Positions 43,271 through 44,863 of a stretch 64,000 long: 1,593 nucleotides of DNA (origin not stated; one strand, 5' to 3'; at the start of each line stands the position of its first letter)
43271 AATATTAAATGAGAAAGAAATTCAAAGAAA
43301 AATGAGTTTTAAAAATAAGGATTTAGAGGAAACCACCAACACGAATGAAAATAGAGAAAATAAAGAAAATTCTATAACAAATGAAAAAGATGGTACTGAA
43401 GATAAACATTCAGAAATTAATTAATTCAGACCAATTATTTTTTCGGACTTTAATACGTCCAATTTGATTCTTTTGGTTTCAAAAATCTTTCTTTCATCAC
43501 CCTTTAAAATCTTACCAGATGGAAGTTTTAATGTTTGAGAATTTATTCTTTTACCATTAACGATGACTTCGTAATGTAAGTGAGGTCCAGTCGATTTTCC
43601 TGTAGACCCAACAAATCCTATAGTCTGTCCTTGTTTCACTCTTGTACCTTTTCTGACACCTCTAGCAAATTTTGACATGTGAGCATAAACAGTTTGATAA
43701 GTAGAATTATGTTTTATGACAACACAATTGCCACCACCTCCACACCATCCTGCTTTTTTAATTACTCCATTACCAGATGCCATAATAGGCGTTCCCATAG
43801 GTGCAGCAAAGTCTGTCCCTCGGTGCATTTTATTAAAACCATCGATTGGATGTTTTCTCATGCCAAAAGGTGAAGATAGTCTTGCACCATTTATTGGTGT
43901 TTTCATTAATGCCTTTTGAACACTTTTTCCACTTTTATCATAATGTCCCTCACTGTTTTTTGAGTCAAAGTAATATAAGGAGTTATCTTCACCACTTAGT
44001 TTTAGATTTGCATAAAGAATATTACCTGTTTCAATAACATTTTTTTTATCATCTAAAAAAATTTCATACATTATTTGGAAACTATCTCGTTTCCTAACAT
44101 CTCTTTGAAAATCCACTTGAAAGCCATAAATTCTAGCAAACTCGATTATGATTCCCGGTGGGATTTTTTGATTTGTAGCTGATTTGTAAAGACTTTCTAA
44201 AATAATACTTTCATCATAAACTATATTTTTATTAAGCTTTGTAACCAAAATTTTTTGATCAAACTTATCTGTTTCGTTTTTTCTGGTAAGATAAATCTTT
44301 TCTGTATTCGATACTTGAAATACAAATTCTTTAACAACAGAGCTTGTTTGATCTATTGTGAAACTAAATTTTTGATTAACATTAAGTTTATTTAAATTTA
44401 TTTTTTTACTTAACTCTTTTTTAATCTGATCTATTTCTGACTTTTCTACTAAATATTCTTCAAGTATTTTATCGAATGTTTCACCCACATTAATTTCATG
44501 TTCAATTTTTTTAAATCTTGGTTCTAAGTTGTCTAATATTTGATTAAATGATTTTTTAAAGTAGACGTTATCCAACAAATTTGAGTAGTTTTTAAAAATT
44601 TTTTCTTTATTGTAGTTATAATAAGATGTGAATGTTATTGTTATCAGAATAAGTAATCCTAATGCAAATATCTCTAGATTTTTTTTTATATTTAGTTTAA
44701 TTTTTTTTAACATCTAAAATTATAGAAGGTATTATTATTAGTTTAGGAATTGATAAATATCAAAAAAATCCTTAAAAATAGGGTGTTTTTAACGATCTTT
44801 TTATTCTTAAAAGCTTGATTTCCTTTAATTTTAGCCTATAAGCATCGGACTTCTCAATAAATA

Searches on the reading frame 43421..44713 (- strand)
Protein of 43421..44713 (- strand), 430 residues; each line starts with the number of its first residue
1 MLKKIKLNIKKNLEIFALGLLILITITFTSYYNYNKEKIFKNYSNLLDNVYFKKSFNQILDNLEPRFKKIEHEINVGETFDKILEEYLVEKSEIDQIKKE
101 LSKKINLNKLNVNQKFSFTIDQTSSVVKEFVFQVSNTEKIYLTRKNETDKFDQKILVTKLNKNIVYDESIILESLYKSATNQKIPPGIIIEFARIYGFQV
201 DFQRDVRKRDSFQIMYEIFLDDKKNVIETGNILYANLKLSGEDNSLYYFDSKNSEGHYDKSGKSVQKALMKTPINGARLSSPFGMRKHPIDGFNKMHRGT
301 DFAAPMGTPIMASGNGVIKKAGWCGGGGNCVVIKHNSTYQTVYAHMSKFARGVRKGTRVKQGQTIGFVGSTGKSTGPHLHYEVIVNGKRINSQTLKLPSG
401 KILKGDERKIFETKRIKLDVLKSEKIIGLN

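Call 14: search_protein_families(library=pfam, proteins=[window:43421-44713:-])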
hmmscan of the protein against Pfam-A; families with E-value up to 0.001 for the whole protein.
window:43421-44713:- (430 aa): 2 families
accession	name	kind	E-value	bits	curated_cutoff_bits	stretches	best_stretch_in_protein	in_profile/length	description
PF01551.29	Peptidase_M23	-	1.5e-34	118.5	28.7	1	295-391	1-95/96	Peptidase family M23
PF19425.4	Csd3_N2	-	3.1e-07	30.8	27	1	173-283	15-120/122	Csd3 second domain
